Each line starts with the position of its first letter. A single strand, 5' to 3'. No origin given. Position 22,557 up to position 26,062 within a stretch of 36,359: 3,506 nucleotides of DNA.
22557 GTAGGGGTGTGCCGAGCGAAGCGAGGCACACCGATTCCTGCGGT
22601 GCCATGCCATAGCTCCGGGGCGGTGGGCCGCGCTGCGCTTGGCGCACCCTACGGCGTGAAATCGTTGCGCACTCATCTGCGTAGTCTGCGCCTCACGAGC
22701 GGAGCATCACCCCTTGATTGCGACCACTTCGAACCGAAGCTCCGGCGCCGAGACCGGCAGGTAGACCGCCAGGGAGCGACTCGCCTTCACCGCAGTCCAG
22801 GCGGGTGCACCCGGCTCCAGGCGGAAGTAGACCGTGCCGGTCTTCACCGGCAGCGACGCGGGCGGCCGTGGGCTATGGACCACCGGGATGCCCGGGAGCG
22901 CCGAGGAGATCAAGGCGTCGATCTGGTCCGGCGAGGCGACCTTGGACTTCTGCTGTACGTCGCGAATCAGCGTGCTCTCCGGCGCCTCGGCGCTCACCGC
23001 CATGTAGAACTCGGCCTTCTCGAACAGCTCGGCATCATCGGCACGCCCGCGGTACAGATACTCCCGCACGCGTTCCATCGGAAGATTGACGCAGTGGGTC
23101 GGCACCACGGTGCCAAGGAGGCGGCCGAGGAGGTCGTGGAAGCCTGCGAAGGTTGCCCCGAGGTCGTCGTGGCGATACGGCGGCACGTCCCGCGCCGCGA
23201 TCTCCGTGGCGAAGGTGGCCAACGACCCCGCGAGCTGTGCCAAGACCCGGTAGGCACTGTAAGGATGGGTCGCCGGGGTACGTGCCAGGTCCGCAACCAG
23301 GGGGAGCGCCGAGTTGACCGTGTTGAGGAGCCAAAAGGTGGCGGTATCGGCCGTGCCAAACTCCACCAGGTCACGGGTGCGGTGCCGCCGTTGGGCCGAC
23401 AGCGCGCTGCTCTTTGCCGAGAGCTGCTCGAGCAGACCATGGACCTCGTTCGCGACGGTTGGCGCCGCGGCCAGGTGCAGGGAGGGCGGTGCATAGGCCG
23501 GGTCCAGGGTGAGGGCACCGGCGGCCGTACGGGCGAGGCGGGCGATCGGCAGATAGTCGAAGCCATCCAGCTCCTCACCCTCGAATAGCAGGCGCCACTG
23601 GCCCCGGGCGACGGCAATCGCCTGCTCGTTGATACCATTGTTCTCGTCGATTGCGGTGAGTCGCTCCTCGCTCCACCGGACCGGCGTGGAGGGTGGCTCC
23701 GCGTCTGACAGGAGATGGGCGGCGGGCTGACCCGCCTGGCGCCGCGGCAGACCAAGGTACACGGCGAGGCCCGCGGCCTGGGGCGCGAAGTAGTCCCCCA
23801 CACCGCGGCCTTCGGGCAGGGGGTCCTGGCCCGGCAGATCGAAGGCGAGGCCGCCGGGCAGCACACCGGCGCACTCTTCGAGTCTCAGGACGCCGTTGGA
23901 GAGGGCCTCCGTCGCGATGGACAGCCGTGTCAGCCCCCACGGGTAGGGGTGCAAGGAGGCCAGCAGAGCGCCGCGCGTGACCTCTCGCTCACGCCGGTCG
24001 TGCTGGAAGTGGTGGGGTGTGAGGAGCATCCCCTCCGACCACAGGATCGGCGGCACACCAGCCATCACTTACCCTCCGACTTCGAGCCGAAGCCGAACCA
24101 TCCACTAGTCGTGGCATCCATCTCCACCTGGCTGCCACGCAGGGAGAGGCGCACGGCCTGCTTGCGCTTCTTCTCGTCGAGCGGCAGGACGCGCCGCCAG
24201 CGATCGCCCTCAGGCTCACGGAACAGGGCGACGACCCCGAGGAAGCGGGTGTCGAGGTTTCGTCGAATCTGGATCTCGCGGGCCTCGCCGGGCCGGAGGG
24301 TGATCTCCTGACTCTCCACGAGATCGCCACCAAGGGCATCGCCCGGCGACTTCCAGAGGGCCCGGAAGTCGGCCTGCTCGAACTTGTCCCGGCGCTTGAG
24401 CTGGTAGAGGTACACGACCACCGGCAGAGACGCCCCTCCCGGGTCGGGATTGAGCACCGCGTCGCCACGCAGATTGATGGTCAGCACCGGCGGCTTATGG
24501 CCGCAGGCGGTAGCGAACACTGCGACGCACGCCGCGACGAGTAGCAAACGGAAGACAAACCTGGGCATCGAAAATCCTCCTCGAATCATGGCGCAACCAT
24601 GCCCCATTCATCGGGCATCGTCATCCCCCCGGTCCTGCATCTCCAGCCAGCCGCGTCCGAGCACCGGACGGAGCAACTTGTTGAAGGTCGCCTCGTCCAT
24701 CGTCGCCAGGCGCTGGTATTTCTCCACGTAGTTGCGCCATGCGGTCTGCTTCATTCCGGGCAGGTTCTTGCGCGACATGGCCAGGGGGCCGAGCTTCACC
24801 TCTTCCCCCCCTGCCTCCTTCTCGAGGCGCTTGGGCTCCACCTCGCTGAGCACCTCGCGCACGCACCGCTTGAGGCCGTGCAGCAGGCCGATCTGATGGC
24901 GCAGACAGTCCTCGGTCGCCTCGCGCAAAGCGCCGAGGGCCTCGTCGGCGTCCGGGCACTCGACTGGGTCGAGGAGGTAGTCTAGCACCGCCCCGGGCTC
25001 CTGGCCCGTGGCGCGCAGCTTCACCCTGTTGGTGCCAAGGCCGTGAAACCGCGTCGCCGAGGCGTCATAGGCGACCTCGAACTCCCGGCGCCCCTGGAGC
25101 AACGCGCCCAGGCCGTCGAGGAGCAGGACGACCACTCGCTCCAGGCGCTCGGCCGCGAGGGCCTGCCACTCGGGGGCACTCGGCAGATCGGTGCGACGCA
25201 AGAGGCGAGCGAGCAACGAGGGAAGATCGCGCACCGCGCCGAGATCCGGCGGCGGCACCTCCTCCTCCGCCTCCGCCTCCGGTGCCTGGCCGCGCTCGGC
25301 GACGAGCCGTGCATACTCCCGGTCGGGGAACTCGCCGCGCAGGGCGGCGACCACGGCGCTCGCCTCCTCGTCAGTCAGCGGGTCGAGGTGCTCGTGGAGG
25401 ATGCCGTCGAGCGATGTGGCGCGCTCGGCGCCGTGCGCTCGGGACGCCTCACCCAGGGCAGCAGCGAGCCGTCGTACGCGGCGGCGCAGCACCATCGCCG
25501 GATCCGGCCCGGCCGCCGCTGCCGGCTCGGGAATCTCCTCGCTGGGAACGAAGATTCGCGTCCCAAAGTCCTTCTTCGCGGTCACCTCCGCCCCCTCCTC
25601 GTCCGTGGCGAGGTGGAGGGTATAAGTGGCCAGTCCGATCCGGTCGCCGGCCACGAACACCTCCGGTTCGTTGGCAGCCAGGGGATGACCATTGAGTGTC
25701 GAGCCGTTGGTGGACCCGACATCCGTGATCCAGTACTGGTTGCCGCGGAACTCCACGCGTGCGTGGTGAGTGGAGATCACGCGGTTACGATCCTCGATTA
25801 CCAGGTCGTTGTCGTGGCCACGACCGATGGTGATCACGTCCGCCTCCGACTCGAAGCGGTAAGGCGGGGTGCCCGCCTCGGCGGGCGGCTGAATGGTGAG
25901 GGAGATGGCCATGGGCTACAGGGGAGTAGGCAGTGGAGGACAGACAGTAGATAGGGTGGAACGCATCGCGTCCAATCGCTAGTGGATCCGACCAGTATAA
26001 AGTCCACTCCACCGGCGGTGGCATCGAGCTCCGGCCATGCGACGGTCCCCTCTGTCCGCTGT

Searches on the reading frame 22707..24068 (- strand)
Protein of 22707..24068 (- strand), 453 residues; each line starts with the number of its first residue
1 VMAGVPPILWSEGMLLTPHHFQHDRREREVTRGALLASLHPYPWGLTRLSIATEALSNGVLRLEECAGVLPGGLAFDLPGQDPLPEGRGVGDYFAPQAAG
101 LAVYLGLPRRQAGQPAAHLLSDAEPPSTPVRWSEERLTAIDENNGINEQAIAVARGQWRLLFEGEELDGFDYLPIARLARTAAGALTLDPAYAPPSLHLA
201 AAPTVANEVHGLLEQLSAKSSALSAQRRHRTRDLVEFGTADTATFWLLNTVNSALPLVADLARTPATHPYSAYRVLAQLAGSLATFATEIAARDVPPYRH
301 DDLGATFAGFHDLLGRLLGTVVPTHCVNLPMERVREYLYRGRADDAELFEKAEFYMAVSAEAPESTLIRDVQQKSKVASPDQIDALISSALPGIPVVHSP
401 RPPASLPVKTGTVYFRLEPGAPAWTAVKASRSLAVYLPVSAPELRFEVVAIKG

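Call 7: search_protein_families(library=pfam, proteins=[window:22707-24068:-], max_evalue=0.001)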
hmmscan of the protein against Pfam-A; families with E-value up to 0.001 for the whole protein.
window:22707-24068:- (453 aa): 1 family
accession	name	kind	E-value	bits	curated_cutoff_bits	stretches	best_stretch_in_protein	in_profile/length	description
PF05936.17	T6SS_VasE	-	4.9e-123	411.5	23.4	1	20-451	1-429/429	Bacterial Type VI secretion, VC_A0110, EvfL, ImpJ, VasE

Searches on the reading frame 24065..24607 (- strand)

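Call 8: search_protein_families(library=pfam, proteins=[window:24065-24607:-], max_evalue=0.001)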
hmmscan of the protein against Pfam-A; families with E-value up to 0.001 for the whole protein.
window:24065-24607:- (180 aa): 1 family
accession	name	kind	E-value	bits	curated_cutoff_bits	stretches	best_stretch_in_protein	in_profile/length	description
PF12790.13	T6SS-SciN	-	5.6e-36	123.4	27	1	42-158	3-119/120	Type VI secretion lipoprotein, VasD, EvfM, TssJ, VC_A0113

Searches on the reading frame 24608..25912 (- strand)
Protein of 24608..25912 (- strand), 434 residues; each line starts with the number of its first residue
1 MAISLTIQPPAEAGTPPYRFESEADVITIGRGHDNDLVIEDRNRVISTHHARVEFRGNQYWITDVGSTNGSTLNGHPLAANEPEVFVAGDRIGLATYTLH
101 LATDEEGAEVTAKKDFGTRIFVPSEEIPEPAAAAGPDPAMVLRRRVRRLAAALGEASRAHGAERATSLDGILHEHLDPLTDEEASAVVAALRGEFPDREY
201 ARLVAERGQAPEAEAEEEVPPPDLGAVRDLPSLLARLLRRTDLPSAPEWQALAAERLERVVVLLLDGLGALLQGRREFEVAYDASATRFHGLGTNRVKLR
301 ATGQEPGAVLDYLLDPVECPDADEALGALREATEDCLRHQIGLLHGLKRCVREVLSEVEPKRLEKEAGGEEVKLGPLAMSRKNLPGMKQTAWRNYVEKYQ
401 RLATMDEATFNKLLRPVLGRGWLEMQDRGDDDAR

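Call 8: search_protein_families(library=pfam, proteins=[window:24608-25912:-], max_evalue=0.001)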
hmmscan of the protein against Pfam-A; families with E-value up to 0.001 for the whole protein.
window:24608-25912:- (434 aa): 3 families
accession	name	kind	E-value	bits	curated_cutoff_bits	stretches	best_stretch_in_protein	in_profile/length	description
PF00498.31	FHA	-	5.5e-16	59.2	20.7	1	27-94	1-66/67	FHA domain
PF20232.3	T6SS_FHA_C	-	4.3e-15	56.4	23.7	1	251-414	16-169/180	C-terminal domain of Type VI secretion system FHA protein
PF16697.10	Yop-YscD_cpl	-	5.9e-09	36.5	33.2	1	23-102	15-91/94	Inner membrane component of T3SS, cytoplasmic domain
